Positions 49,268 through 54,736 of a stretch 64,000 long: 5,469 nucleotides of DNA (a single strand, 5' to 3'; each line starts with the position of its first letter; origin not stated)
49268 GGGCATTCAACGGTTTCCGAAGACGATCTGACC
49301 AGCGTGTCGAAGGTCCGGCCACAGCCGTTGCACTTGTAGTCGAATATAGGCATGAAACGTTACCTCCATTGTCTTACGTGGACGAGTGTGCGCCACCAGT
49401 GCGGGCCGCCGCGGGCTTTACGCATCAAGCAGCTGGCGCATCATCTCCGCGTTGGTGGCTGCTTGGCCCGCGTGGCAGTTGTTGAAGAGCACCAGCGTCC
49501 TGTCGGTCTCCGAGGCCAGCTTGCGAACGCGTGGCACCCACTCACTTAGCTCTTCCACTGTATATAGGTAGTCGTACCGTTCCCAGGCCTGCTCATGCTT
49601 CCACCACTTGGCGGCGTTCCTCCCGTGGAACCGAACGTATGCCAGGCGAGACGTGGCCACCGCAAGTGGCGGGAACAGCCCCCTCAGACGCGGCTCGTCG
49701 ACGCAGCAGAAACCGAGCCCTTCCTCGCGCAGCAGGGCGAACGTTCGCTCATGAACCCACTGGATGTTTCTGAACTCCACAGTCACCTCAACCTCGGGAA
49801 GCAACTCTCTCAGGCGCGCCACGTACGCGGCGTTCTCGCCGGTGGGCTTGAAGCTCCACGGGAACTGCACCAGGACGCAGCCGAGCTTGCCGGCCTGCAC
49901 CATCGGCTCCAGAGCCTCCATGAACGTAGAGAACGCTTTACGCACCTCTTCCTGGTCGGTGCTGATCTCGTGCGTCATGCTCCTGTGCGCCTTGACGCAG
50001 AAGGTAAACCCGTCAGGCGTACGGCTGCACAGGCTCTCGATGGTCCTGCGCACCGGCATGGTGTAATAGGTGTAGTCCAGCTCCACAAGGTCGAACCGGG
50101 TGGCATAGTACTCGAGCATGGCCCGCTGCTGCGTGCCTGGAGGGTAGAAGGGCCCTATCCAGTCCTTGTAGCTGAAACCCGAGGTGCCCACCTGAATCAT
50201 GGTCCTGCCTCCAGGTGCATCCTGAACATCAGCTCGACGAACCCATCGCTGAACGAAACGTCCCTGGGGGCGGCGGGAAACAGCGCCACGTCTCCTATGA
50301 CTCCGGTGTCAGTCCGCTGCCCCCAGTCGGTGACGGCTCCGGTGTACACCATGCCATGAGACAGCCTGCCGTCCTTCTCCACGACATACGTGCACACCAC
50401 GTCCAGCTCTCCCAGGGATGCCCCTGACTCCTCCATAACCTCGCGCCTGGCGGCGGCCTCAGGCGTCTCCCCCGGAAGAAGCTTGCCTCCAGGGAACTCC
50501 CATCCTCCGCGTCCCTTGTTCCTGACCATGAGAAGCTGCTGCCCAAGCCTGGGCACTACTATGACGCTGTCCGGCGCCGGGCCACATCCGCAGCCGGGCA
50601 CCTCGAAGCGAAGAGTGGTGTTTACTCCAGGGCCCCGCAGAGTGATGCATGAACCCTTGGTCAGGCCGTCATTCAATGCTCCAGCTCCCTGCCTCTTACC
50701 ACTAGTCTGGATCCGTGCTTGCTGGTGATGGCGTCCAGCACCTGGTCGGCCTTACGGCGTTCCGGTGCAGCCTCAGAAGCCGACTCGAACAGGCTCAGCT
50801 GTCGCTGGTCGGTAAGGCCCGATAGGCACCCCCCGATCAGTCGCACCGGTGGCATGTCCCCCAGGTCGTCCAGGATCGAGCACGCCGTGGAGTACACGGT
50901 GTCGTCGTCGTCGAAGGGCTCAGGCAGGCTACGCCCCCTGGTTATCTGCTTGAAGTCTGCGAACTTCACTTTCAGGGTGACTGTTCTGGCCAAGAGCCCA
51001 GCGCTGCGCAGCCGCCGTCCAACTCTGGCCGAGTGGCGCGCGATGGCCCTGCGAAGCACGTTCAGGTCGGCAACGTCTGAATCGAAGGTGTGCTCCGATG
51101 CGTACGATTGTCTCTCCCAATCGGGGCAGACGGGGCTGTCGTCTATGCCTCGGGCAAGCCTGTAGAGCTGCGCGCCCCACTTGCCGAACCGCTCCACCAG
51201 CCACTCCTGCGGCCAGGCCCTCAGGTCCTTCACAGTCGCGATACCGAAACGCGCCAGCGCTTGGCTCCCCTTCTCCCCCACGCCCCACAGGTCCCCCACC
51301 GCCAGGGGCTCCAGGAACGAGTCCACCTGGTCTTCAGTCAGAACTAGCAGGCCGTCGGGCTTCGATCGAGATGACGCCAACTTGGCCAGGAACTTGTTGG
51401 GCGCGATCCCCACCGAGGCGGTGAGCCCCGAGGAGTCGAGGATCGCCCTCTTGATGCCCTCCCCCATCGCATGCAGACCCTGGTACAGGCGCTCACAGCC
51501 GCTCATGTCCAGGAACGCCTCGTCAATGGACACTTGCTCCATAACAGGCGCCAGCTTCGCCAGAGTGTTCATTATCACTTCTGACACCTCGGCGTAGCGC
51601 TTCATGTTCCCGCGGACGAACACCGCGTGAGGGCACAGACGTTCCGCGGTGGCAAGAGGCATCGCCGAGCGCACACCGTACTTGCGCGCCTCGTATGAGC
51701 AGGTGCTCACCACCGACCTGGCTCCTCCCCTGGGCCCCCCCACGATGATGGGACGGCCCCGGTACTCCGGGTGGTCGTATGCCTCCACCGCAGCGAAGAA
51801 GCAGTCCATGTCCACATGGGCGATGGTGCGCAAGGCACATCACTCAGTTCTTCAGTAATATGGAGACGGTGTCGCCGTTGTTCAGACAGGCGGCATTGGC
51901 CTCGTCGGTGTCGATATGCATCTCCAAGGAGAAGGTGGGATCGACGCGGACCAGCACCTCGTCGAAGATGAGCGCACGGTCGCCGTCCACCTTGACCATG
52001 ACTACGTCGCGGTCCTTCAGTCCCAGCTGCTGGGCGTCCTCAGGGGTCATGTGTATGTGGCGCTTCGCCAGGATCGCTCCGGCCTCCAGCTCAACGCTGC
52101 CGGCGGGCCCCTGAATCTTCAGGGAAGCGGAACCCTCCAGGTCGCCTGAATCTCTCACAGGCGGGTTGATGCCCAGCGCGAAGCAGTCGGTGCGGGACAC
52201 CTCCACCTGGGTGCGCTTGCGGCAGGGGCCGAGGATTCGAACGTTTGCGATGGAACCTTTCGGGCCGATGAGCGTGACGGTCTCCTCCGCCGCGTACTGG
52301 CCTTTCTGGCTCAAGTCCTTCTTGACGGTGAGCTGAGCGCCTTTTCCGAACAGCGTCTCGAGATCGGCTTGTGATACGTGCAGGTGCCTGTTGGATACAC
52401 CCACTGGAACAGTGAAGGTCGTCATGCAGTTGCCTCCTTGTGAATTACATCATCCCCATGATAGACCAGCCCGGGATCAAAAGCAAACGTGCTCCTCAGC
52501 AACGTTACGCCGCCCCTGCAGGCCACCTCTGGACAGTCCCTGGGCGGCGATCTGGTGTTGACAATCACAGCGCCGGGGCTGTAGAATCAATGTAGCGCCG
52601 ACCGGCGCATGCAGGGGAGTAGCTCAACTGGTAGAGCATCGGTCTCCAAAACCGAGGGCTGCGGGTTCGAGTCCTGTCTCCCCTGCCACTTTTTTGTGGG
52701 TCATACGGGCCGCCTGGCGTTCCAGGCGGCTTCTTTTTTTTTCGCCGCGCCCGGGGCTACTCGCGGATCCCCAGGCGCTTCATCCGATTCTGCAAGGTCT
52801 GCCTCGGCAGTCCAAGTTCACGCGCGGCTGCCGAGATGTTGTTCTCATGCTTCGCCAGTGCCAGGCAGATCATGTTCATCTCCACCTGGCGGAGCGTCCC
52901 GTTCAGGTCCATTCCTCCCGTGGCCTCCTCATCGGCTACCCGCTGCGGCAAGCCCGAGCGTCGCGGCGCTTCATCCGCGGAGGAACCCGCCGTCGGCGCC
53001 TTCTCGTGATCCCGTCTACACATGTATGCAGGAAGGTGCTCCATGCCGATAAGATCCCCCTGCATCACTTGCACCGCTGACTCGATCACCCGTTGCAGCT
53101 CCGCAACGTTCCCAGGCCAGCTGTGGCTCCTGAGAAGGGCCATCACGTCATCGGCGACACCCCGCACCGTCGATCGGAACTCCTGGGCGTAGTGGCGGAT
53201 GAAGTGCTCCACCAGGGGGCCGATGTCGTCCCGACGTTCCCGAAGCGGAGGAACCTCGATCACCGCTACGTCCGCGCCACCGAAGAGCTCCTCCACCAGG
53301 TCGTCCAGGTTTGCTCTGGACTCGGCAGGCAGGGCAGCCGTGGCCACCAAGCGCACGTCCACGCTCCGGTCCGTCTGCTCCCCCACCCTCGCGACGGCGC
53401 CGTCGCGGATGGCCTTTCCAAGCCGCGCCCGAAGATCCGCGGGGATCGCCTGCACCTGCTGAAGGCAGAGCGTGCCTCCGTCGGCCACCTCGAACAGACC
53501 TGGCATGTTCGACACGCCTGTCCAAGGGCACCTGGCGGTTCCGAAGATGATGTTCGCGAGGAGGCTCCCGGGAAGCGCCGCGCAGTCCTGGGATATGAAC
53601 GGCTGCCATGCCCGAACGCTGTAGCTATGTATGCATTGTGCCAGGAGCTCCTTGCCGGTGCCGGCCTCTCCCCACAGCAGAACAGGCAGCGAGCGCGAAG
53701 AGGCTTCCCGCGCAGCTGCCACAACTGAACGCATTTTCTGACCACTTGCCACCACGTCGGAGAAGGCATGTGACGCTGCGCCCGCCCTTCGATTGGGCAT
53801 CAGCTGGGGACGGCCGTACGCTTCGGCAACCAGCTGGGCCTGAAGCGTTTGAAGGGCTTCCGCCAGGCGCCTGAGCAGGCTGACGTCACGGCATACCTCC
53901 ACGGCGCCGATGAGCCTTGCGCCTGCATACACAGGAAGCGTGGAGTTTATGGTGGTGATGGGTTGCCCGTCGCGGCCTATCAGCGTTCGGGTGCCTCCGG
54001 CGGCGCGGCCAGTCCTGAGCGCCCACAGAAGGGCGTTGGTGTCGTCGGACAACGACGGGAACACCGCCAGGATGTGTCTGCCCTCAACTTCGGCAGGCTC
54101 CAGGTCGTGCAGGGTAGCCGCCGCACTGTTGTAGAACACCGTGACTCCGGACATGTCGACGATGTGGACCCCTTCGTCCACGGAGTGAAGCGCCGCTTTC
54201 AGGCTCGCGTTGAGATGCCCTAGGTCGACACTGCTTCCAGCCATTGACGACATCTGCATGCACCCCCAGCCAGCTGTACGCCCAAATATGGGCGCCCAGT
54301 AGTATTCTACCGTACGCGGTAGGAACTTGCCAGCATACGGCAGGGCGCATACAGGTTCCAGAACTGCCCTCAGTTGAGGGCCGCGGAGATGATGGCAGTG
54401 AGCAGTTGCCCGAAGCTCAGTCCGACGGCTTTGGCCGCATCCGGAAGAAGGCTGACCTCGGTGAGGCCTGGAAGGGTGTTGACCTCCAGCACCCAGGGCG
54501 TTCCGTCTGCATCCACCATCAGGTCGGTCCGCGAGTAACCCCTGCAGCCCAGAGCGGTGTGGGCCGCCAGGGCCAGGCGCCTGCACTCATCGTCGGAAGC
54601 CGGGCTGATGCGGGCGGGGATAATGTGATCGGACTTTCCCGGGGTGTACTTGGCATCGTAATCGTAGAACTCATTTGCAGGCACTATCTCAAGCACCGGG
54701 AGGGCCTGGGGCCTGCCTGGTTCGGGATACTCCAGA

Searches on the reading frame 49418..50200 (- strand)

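Call 48: search_protein_families(library=pfam, proteins=[window:49418-50200:-], max_evalue=0.00001)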
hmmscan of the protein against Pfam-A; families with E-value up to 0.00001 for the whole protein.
window:49418-50200:- (260 aa): 1 family
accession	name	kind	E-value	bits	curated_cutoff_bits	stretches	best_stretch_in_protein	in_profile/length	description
PF01904.24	DUF72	-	1.4e-67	228.4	25.3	1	19-256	1-216/217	Protein of unknown function DUF72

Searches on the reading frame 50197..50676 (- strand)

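Call 48: search_protein_families(library=pfam, proteins=[window:50197-50676:-], max_evalue=0.00001)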
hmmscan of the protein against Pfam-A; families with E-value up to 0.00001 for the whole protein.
window:50197-50676:- (159 aa): 1 family
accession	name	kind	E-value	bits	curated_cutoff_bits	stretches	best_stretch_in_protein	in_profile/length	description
PF00293.34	NUDIX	-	3.5e-14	53.4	21.1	1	36-94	4-66/134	NUDIX domain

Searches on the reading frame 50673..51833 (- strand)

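Call 48: search_protein_families(library=pfam, proteins=[window:50673-51833:-], max_evalue=0.00001)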
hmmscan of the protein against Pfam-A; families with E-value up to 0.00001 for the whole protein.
window:50673-51833:- (386 aa): 3 families
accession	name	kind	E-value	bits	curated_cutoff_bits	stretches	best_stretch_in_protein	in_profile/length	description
PF00817.25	IMS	-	2.3e-49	167.5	23.2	1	7-154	1-147/148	impB/mucB/samB family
PF11799.13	IMS_C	-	8.6e-29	100.6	20.7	1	241-348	1-109/109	impB/mucB/samB family C-terminal domain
PF21999.2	IMS_HHH_1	-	3.3e-08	34.3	27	1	181-231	2-53/53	DNA polymerase-iota, thumb domain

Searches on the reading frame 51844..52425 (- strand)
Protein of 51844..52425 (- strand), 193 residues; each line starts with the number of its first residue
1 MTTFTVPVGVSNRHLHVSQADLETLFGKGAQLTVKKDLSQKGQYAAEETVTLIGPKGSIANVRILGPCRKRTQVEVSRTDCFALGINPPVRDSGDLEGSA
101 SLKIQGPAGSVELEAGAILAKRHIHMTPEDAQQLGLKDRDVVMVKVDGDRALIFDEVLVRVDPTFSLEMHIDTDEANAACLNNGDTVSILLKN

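Call 48: search_protein_families(library=pfam, proteins=[window:51844-52425:-], max_evalue=0.00001)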
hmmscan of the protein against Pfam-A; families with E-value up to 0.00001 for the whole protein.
window:51844-52425:- (193 aa): 1 family
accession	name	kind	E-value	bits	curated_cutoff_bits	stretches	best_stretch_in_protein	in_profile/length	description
PF06130.18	PTAC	-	1.8e-83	279.1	25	1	7-181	1-175/176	Phosphate propanoyltransferase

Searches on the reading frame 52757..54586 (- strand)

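Call 48: search_protein_families(library=pfam, proteins=[window:52757-54586:-], max_evalue=0.00001)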
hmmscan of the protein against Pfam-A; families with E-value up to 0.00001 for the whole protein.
window:52757-54586:- (609 aa): 7 families
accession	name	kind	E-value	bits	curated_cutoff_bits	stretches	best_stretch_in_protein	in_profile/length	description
PF00158.32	Sigma54_activat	-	1e-34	120.1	20.2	1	280-435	3-159/168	Sigma-54 interaction domain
PF25601.1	AAA_lid_14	-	1.6e-24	86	27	1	449-531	1-83/87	AAA+ ATPase lid domain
PF14532.12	Sigma54_activ_2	-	5.4e-14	53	25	1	281-448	3-138/138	Sigma-54 interaction domain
PF02954.25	HTH_8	-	1.6e-12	47.4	22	1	564-605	1-42/42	Bacterial regulatory protein, Fis family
PF00989.32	PAS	-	2.7e-08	34.2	22.6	1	129-235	3-113/113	PAS fold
PF08448.16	PAS_4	-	1.3e-06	29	23.1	1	133-239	1-109/110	PAS fold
PF13426.13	PAS_9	-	2.1e-06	28.4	27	1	138-236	2-102/103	PAS domain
